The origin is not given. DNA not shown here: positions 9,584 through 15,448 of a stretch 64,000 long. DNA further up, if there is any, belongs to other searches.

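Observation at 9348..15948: Three-gene signalling module around an 1855-aa kinase-like/AAA/GAF/PAS/histidine-kinase fusion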

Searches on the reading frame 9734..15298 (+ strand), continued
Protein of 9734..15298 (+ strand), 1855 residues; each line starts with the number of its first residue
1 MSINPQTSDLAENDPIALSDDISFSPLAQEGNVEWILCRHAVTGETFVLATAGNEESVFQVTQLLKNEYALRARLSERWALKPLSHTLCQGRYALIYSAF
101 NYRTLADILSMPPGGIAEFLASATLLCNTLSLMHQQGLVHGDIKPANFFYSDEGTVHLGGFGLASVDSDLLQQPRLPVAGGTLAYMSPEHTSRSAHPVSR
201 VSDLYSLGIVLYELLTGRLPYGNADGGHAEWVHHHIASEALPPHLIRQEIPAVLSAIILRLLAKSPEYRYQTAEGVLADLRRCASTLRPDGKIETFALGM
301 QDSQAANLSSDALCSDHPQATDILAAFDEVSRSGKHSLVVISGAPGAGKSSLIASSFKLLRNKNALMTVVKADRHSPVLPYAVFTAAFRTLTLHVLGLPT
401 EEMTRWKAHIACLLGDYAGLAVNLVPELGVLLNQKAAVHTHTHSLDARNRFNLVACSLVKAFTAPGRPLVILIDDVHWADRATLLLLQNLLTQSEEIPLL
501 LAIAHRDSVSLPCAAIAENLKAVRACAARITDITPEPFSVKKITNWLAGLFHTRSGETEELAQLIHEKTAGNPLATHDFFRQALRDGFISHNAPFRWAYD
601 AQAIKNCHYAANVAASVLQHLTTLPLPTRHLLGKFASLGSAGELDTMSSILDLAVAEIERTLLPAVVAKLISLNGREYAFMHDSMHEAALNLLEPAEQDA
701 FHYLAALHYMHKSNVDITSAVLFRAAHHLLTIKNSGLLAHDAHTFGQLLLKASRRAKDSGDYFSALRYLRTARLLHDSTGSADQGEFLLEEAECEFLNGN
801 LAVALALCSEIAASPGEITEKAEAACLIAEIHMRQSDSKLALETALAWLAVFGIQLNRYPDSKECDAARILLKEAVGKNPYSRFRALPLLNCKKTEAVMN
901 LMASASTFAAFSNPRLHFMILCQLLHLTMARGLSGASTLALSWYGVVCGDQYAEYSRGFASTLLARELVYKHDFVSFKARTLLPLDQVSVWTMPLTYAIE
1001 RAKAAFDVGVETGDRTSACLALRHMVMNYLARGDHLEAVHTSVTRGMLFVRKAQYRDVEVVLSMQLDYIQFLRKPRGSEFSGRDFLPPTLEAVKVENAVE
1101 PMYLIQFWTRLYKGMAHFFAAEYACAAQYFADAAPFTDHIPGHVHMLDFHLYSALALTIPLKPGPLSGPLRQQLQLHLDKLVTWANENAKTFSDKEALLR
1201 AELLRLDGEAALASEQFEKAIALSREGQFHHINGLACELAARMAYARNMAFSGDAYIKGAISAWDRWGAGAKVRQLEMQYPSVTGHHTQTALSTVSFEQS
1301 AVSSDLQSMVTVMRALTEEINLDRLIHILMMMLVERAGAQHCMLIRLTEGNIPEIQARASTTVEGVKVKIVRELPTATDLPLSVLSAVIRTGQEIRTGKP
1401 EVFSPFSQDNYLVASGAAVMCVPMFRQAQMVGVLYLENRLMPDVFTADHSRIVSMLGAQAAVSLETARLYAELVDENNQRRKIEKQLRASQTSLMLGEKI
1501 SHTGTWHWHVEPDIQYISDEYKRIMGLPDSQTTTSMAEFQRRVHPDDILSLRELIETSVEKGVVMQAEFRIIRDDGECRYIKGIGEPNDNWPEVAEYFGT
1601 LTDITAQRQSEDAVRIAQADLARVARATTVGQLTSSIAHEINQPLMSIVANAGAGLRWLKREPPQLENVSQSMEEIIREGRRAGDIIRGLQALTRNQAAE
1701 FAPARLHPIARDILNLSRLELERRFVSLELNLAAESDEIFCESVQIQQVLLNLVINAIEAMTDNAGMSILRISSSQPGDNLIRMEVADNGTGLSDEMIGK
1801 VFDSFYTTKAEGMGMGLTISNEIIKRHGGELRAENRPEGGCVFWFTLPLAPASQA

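Call 32: find_encoding_contigs(protein=P0077, flank=8000, max_places=2)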
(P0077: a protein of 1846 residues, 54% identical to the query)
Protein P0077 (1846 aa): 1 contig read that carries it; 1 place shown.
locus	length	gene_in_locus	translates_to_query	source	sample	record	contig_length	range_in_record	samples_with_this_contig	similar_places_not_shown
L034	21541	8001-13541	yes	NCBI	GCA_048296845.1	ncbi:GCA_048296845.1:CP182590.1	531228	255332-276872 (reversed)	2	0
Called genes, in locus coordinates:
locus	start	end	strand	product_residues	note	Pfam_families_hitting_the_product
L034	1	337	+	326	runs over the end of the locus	PF00356:LacI, PF00532:Peripla_BP_1, PF13407:Peripla_BP_4, PF13377:Peripla_BP_3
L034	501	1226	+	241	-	PF02678:Pirin, PF17954:Pirin_C_2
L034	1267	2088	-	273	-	PF00561:Abhydrolase_1, PF12146:Hydrolase_4, PF12697:Abhydrolase_6, PF01738:DLH (faint), PF06028:DUF915 (faint), PF00326:Peptidase_S9 (weak)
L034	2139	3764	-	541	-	PF05977:MFS_3, PF07690:MFS_1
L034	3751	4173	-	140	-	PF07681:DoxX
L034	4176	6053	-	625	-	PF07969:Amidohydro_3, PF01979:Amidohydro_1 (faint)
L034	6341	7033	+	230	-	PF00857:Isochorismatase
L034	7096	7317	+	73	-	PF07235:DUF1427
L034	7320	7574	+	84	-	PF07235:DUF1427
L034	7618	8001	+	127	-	PF00072:Response_reg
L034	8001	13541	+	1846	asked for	PF00069:Pkinase, PF07714:PK_Tyr_Ser-Thr, PF13191:AAA_16, PF01590:GAF, PF13185:GAF_2 (weak), PF08447:PAS_3, PF00512:HisKA (weak), PF02518:HATPase_c, +1 more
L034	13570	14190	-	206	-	PF00072:Response_reg, PF08281:Sigma70_r4_2, PF00196:GerE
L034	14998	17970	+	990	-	PF13510:Fer2_4, PF10588:NADH-G_4Fe-4S_3 (weak), PF12838:Fer4_7 (weak), PF13183:Fer4_8 (weak), PF14697:Fer4_21 (weak), PF04879:Molybdop_Fe4S4, PF00384:Molybdopterin, PF01568:Molydop_binding, +2 more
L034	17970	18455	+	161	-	-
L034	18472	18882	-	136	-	PF04828:GFA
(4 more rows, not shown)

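Call 33: find_encoding_contigs(protein=P0104, flank=8000, max_places=2)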
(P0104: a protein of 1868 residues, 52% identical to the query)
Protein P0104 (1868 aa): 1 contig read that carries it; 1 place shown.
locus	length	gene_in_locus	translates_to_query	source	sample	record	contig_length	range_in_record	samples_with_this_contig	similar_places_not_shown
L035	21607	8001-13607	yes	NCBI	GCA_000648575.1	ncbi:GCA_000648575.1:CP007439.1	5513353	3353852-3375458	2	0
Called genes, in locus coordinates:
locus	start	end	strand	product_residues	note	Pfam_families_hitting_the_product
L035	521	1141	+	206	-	PF00072:Response_reg, PF08281:Sigma70_r4_2, PF00196:GerE, PF04545:Sigma70_r4 (weak)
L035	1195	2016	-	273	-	PF00561:Abhydrolase_1, PF12146:Hydrolase_4, PF12697:Abhydrolase_6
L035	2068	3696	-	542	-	PF05977:MFS_3, PF07690:MFS_1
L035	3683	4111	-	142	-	PF07681:DoxX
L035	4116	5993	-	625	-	PF07969:Amidohydro_3, PF01979:Amidohydro_1 (weak)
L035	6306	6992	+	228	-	PF00857:Isochorismatase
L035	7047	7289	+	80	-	PF07235:DUF1427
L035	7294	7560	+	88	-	PF07235:DUF1427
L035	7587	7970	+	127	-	PF00072:Response_reg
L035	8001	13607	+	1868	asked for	PF00069:Pkinase, PF07714:PK_Tyr_Ser-Thr, PF13191:AAA_16, PF13401:AAA_22 (weak), PF01590:GAF, PF08447:PAS_3, PF00512:HisKA, PF02518:HATPase_c, +1 more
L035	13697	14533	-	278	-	PF02082:Rrf2 (faint), PF09339:HTH_IclR, PF01614:IclR_C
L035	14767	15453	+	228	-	PF01144:CoA_trans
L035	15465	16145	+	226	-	PF01144:CoA_trans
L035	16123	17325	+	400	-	PF00108:Thiolase_N, PF00109:ketoacyl-synt (weak), PF02803:Thiolase_C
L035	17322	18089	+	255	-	PF00561:Abhydrolase_1, PF12697:Abhydrolase_6, PF12146:Hydrolase_4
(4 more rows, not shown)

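Call 35: find_encoding_contigs(protein=P0103, flank=8000, max_places=2)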
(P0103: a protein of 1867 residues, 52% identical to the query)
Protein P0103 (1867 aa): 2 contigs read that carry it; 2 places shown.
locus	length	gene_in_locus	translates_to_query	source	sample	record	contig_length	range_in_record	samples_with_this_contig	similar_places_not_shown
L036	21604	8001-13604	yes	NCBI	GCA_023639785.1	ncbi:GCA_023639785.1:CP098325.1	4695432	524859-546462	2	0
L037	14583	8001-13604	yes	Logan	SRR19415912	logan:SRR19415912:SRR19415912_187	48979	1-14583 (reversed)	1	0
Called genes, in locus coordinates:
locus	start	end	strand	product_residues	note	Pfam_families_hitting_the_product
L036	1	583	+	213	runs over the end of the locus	PF01081:Aldolase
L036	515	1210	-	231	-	PF09339:HTH_IclR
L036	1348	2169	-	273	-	PF00561:Abhydrolase_1, PF12146:Hydrolase_4, PF12697:Abhydrolase_6, PF00326:Peptidase_S9 (faint), PF01738:DLH (faint), PF12146:Hydrolase_4 (weak)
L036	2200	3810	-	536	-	PF05977:MFS_3, PF07690:MFS_1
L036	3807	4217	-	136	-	PF07681:DoxX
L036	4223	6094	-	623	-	PF07969:Amidohydro_3, PF01979:Amidohydro_1 (faint)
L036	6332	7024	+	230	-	PF00857:Isochorismatase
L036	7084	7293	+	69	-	PF07235:DUF1427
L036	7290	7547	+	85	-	PF07235:DUF1427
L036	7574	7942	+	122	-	PF00072:Response_reg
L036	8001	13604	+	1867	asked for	PF00069:Pkinase, PF07714:PK_Tyr_Ser-Thr, PF13191:AAA_16, PF13401:AAA_22 (weak), PF01590:GAF, PF13185:GAF_2, PF08447:PAS_3 (weak), PF02518:HATPase_c, +1 more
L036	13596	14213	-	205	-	PF00072:Response_reg, PF08281:Sigma70_r4_2, PF00196:GerE, PF04545:Sigma70_r4 (weak)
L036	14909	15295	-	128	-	PF00903:Glyoxalase, PF13669:Glyoxalase_4, PF18029:Glyoxalase_6 (weak)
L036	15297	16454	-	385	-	PF07690:MFS_1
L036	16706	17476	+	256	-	PF08220:HTH_DeoR, PF08279:HTH_11 (weak), PF00455:DeoRC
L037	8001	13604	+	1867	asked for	PF00069:Pkinase, PF07714:PK_Tyr_Ser-Thr, PF13191:AAA_16, PF13401:AAA_22 (weak), PF01590:GAF, PF13185:GAF_2, PF08447:PAS_3 (weak), PF02518:HATPase_c, +1 more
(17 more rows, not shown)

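Call 55: search_protein_families(library=padloc, proteins=[window:9734-15298:+], max_evalue=0.001)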
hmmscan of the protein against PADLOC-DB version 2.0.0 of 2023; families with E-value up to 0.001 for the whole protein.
window:9734-15298:+ (1855 aa): 33 families (the best 25 are shown)
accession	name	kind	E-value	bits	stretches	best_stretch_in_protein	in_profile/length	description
PDLC04042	PD-T4-6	-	8.7e-39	131.9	1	60-290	51-279/292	-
PDLC04061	PD-T4-6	-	5.3e-33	113.3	1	127-313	130-314/510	-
PDLC04053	PD-T4-6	-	1.3e-32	111.5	1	120-291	113-279/311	-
PDLC04060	PD-T4-6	-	1.8e-31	107.6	1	126-285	117-271/486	-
PDLC04054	PD-T4-6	-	1e-30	105.4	1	123-301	117-291/347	-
PDLC04052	PD-T4-6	-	1.7e-30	104.7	1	126-295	122-288/496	-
PDLC04138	mad6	-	4.6e-30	103.1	1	127-294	163-324/659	mads_6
PDLC04047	PD-T4-6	-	5.2e-30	102.6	1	124-291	118-280/327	-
PDLC04043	PD-T4-6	-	8.6e-30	102.2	1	120-283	118-277/452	-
PDLC04057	PD-T4-6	-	3.8e-29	100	1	123-290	114-277/443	-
PDLC04040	PD-T4-6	-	4.2e-29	99.7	1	103-292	88-274/547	-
PDLC04039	PD-T4-6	-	5.5e-27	92.9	1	126-278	123-270/458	-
PDLC04041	PD-T4-6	-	2.5e-25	87.6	1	117-286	129-296/443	-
PDLC01088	C3a189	-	1.7e-22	77.8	1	90-279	69-257/840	kinase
PDLC04048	PD-T4-6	-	3.3e-22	77.3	1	129-290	123-279/354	-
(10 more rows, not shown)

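Call 65: search_dna_similar(query=window:9734-15298:+, collection=plasmids, mode=protein, max_evalue=1e-50, max_rows=25)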
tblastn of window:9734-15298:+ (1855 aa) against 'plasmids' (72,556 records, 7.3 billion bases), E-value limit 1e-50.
Records with a match: 271; places in all: 346; records where one place covers at least 80% of the query: 127.
Best place of each record, by identity: >=99% 1; 80-90% 1; 60-80% 2; <60% 267.
By first word of the organism name: Rhizobium 91; Pantoea 51; Paraburkholderia 17; Sinorhizobium 12; Azospirillum 12; Nostoc 12; Cupriavidus 8; Burkholderia 8; Leptolyngbya 6; Agrobacterium 6; and 26 more.
By predicted mobility (MOB-suite, as given by PLSDB): non-mobilizable 175; conjugative 65; mobilizable 31.
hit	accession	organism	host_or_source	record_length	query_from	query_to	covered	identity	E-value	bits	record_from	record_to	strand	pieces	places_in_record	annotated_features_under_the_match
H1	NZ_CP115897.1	Pantoea piersonii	Homo sapiens,blood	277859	1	1854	100%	99.4%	0e+0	3617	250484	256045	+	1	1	ATP-binding protein | response regulator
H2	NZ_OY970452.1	Pantoea sp. Nvir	-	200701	1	1849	100%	87.9%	0e+0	3227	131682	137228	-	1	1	AAA family ATPase | response regulator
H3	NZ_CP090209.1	Pantoea agglomerans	pure culture,Braised chicken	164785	1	1849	100%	78.8%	0e+0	2893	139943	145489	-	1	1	ATP-binding sensor histidine kinase | response regulator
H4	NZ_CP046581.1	Erwinia sp. E602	Soil,soil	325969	12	1849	99%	77.0%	0e+0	2803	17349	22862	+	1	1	AAA family ATPase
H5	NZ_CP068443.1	Pantoea agglomerans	Fungi,tissue sample,perithecium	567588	1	1850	100%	54.6%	0e+0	1872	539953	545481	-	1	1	AAA family ATPase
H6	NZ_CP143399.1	Pantoea agglomerans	Brassica napus,cell culture,Seed,Seed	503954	1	1850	100%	54.6%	0e+0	1872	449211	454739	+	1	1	AAA family ATPase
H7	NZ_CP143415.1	Pantoea agglomerans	Phaseolus vulgaris,cell ...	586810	1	1850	100%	54.6%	0e+0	1872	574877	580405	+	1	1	AAA family ATPase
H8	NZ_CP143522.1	Pantoea agglomerans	-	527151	1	1850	100%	54.5%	0e+0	1870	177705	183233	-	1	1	AAA family ATPase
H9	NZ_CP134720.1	Pantoea agglomerans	Allium cepa,cell culture,bulb ...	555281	1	1850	100%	54.5%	0e+0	1870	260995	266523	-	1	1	AAA family ATPase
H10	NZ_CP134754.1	Pantoea agglomerans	Allium cepa,cell culture,bulb ...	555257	1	1850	100%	54.5%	0e+0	1870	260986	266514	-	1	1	AAA family ATPase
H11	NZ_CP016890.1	Pantoea agglomerans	single cell,lettuce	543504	1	1850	100%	54.5%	0e+0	1869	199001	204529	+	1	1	AAA family ATPase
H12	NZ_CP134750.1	Pantoea agglomerans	cell culture,bulb ...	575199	1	1850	100%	54.5%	0e+0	1887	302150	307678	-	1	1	AAA family ATPase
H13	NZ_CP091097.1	Pantoea agglomerans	whole organism,Perithecium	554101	1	1850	100%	54.5%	0e+0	1870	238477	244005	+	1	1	AAA family ATPase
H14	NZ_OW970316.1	Pantoea agglomerans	Olive knot caused by Pseudomonas ...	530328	1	1850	100%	54.5%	0e+0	1869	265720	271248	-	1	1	AAA family ATPase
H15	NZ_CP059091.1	Pantoea agglomerans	Allium cepa,diseased onion bulb,bulb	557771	1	1850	100%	54.5%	0e+0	1868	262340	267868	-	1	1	AAA family ATPase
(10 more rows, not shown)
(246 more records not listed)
